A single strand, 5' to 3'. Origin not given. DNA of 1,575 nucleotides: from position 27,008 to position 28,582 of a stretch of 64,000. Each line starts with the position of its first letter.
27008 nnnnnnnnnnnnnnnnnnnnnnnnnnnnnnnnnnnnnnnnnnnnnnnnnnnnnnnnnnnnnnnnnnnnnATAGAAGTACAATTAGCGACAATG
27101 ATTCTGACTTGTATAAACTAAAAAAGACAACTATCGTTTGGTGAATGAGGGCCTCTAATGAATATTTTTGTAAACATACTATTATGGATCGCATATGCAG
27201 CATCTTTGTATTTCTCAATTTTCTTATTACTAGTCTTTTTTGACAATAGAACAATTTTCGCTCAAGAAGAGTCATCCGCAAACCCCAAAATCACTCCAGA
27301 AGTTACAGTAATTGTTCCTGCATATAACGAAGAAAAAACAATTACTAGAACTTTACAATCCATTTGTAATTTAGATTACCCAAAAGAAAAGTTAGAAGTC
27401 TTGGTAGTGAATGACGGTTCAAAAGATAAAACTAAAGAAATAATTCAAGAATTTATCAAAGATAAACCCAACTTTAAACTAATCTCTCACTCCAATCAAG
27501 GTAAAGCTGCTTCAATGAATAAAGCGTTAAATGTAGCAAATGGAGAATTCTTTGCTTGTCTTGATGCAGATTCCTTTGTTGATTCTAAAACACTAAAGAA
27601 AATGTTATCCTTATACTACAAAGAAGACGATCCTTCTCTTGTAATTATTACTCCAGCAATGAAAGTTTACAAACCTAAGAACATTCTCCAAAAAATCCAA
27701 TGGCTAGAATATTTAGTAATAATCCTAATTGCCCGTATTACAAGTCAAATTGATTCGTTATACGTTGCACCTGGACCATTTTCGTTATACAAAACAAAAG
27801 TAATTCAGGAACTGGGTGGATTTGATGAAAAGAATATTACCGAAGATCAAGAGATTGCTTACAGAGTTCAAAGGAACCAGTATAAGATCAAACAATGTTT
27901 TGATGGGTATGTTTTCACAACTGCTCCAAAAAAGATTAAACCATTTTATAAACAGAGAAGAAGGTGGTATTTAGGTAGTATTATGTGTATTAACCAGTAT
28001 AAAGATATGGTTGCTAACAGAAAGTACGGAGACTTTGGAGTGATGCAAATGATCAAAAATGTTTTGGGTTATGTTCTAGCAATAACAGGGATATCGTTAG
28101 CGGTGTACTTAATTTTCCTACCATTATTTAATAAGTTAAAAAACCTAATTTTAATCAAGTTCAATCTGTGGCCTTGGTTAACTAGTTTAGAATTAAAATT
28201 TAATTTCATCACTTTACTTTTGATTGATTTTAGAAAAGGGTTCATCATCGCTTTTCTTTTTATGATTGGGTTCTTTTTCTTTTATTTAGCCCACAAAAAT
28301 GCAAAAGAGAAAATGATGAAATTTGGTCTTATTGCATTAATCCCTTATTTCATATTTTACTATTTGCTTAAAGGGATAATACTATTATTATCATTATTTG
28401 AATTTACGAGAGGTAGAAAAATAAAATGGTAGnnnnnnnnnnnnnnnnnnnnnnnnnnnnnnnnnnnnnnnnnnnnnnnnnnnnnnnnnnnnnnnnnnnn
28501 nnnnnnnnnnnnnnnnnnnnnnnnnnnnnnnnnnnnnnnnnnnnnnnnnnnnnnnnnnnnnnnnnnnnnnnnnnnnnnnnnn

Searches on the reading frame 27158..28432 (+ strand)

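Call 31: search_protein_families(library=ncbifam, proteins=[window:27158-28432:+], max_evalue=1e-10)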
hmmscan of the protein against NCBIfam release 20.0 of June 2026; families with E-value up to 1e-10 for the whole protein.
window:27158-28432:+ (424 aa): 18 families
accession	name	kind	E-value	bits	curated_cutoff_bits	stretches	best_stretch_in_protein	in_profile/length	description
TIGR03937.1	PgaC_IcaA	equivalog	3.1e-51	174.6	422.3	1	13-376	11-375/407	poly-beta-1,6-N-acetyl-D-glucosamine synthase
TIGR03111.1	glyc2_xrt_Gpos1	hypoth_equivalog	2.6e-33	115.5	363.95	1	37-350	39-362/439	TIGR03111 family XrtG-associated glycosyltransferase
NF041875.1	EPS_EpsD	equivalog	6.9e-24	84.8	370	1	49-301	1-254/325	exopolysaccharide biosynthesis glycosyltransferase EpsD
TIGR03965.1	mycofact_glyco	equivalog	3.7e-23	82.1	280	1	35-268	63-294/467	mycofactocin biosynthesis glycosyltransferase MftF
TIGR03030.1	CelA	equivalog_domain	8.9e-23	80.2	699.1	1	4-274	89-377/714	UDP-forming cellulose synthase catalytic subunit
TIGR04283.1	glyco_like_mftF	equivalog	1e-20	74.3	182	1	50-253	2-183/221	TIGR04283 family arsenosugar biosynthesis glycosyltransferase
NF007482.0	PRK10073.1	equivalog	3e-20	72.5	423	1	46-157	5-114/334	glycosyltransferase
TIGR04242.1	nodulat_NodC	equivalog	5.6e-19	68.4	550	1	27-272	28-282/395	chitooligosaccharide synthase NodC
NF008558.0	PRK11498.1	equivalog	2.4e-17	62.2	992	1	14-273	238-500/872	UDP-forming cellulose synthase catalytic subunit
NF047683.1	TeichurnBiosyTuaG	equivalog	3.1e-17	63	400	1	46-156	5-114/252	teichuronic acid biosynthesis protein TuaG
NF053846.1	glyco_with_XrtP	equivalog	4.6e-15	55.2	520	0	225-328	249-352/440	XrtP-associated glycosyltransferase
NF047588.1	GlcsyltransPgfSStrep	equivalog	7e-14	51.7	500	1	49-154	3-111/308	glycosyltransferase PgfS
NF053739.1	GlytfEpsEBac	equivalog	3.5e-13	49.1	450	1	47-158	1-112/265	glycosyltransferase EpsE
NF050050.1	ProtGlycPglI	equivalog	5.9e-13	48.9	500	1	47-150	2-105/306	GalNAc(5)-diNAcBac-PP-undecaprenol beta-1,3-glucosyltransferase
NF038302.1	EPS_HpsE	equivalog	2.8e-12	46.2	300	1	48-149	2-107/307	hormogonium polysaccharide biosynthesis glycosyltransferase HpsE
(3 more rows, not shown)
